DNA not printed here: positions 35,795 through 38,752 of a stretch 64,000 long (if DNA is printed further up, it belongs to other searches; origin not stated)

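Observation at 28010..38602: Sensor kinase + sigma-54 NtrC-type regulator, then a sigma-54 promoter driving CheY-like regulator / OmpB-like giant multicopper oxidase / two FkpA chaperones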

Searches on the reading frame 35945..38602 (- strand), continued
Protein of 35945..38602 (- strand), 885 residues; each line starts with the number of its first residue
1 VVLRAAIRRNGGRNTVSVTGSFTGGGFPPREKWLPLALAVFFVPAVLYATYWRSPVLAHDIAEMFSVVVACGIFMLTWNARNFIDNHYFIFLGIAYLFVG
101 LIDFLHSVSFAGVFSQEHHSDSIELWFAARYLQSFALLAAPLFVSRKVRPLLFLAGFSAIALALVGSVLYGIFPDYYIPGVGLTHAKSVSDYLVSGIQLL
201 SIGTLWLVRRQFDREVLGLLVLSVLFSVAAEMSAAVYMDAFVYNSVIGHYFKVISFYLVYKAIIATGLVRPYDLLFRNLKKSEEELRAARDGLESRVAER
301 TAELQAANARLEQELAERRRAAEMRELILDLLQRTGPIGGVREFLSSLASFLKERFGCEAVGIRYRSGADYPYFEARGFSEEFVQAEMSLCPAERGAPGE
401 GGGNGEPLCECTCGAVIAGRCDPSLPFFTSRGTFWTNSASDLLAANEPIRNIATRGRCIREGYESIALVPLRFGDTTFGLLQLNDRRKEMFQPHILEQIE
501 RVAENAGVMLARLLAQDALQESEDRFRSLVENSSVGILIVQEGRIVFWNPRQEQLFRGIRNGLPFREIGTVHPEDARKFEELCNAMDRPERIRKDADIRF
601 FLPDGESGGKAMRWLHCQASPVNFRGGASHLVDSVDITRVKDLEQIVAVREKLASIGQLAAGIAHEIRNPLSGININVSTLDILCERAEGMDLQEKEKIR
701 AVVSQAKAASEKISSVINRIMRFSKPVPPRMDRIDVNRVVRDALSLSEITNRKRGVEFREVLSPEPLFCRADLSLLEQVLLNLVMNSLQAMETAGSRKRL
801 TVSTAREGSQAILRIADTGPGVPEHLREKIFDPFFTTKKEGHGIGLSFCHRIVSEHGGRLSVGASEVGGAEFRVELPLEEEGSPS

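Call 90: find_encoding_contigs(protein=P0315, flank=10000, max_places=1)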
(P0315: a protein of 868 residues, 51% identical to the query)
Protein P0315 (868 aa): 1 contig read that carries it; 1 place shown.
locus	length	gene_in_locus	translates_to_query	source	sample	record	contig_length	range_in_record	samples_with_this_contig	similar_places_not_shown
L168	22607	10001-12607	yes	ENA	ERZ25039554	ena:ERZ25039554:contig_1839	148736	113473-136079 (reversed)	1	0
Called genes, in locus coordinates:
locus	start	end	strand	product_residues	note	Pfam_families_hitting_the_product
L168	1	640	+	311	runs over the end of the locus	PF00990:GGDEF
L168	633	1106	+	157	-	PF01327:Pep_deformylase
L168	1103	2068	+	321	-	PF00551:Formyl_trans_N, PF02911:Formyl_trans_C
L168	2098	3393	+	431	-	PF01029:NusB, PF22458:RsmF-B_ferredox (weak), PF01189:Methyltr_RsmB-F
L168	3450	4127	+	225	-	PF00834:Ribul_P_3_epim, PF00215:OMPdecase (faint)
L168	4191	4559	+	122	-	PF01925:TauE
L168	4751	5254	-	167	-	PF03205:MobB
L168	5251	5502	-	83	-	PF12804:NTP_transf_3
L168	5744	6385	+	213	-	PF20046:DUF6448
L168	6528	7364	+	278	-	PF00106:adh_short, PF01370:Epimerase (weak), PF08659:KR, PF13561:adh_short_C2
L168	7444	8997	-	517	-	PF00034:Cytochrom_C (weak), PF13458:Peripla_BP_6 (faint)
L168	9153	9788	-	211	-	PF02630:SCO1-SenC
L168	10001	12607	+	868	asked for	PF17159:MASE3, PF01590:GAF (weak), PF13185:GAF_2 (weak), PF13188:PAS_8 (weak), PF00512:HisKA, PF02518:HATPase_c, PF14501:HATPase_c_5 (weak)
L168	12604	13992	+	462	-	PF00072:Response_reg, PF00158:Sigma54_activat, PF14532:Sigma54_activ_2, PF07728:AAA_5 (weak), PF25601:AAA_lid_14, PF02954:HTH_8 (weak)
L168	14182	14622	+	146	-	PF00072:Response_reg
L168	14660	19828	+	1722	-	PF13620:CarboxypepD_reg (faint), PF14686:fn3_3 (faint), PF22904:NOMO1-like_2nd (faint), PF17210:SdrD_B, PF13229:Beta_helix (weak)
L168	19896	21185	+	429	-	PF00394:Cu-oxidase (faint), PF07731:Cu-oxidase_2, PF07732:Cu-oxidase_3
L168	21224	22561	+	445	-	PF07731:Cu-oxidase_2 (faint), PF07732:Cu-oxidase_3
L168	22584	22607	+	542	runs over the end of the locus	PF07732:Cu-oxidase_3 (faint), PF00394:Cu-oxidase (faint)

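Call 91: find_encoding_contigs(protein=P0331, flank=10000, max_places=1)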
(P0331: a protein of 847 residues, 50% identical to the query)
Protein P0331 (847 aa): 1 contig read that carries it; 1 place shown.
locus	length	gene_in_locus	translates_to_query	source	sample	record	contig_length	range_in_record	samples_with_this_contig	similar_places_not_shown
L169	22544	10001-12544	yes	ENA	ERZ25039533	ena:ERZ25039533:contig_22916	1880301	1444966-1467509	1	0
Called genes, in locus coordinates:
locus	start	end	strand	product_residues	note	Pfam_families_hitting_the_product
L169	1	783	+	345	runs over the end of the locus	PF01590:GAF, PF13492:GAF_3, PF01590:GAF, PF13185:GAF_2, PF13492:GAF_3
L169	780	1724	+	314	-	PF00990:GGDEF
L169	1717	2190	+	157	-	PF01327:Pep_deformylase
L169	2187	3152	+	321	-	PF00551:Formyl_trans_N, PF02911:Formyl_trans_C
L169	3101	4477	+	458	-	PF01029:NusB, PF22458:RsmF-B_ferredox (weak), PF01189:Methyltr_RsmB-F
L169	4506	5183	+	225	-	PF00834:Ribul_P_3_epim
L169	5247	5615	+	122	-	PF01925:TauE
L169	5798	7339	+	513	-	PF00501:AMP-binding, PF13193:AMP-binding_C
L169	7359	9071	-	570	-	PF00034:Cytochrom_C (weak), PF13458:Peripla_BP_6 (weak)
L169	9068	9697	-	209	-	PF02630:SCO1-SenC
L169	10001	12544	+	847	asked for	PF17159:MASE3, PF01590:GAF (weak), PF13185:GAF_2 (weak), PF00989:PAS (weak), PF13188:PAS_8, PF00512:HisKA, PF02518:HATPase_c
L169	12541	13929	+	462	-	PF00072:Response_reg, PF00158:Sigma54_activat, PF01078:Mg_chelatase (faint), PF14532:Sigma54_activ_2, PF07728:AAA_5 (weak), PF25601:AAA_lid_14, PF02954:HTH_8 (faint)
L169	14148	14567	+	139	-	PF00072:Response_reg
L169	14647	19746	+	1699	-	PF13620:CarboxypepD_reg (faint), PF14686:fn3_3 (faint), PF17802:SpaA (faint), PF22904:NOMO1-like_2nd (faint), PF17210:SdrD_B (weak)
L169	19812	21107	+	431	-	PF07731:Cu-oxidase_2, PF07732:Cu-oxidase_3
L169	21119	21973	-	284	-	-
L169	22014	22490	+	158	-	-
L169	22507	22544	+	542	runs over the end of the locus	PF07732:Cu-oxidase_3 (weak)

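Call 92: find_encoding_contigs(protein=P0317, flank=10000, max_places=1)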
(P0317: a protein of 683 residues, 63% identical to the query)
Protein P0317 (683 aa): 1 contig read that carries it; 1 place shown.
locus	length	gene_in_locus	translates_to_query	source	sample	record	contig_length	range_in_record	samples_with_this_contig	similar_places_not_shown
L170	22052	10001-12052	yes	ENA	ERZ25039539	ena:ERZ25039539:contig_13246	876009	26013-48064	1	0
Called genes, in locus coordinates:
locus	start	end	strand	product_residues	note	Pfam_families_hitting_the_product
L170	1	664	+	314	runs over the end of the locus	PF00990:GGDEF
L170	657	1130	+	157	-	PF01327:Pep_deformylase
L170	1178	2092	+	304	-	PF00551:Formyl_trans_N, PF02911:Formyl_trans_C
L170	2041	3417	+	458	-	PF01029:NusB, PF22458:RsmF-B_ferredox (weak), PF01189:Methyltr_RsmB-F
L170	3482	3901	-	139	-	PF01894:YjbQ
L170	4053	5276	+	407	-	PF13354:Beta-lactamase2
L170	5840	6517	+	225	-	PF00834:Ribul_P_3_epim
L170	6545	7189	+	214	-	PF02589:LUD_dom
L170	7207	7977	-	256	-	PF01925:TauE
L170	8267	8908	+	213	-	PF00501:AMP-binding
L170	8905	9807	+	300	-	PF00501:AMP-binding, PF13193:AMP-binding_C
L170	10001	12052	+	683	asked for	PF17159:MASE3, PF00512:HisKA (weak), PF02518:HATPase_c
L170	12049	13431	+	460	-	PF00072:Response_reg, PF00158:Sigma54_activat, PF01078:Mg_chelatase (faint), PF14532:Sigma54_activ_2, PF07728:AAA_5 (weak), PF25601:AAA_lid_14, PF02954:HTH_8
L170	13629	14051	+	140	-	PF00072:Response_reg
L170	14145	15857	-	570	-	PF00034:Cytochrom_C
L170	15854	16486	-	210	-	PF02630:SCO1-SenC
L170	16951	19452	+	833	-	PF17802:SpaA (faint), PF13620:CarboxypepD_reg (faint), PF22904:NOMO1-like_2nd (faint), PF14686:fn3_3 (faint), PF17210:SdrD_B (weak)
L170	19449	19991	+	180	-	-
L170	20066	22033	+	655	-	PF13229:Beta_helix (faint)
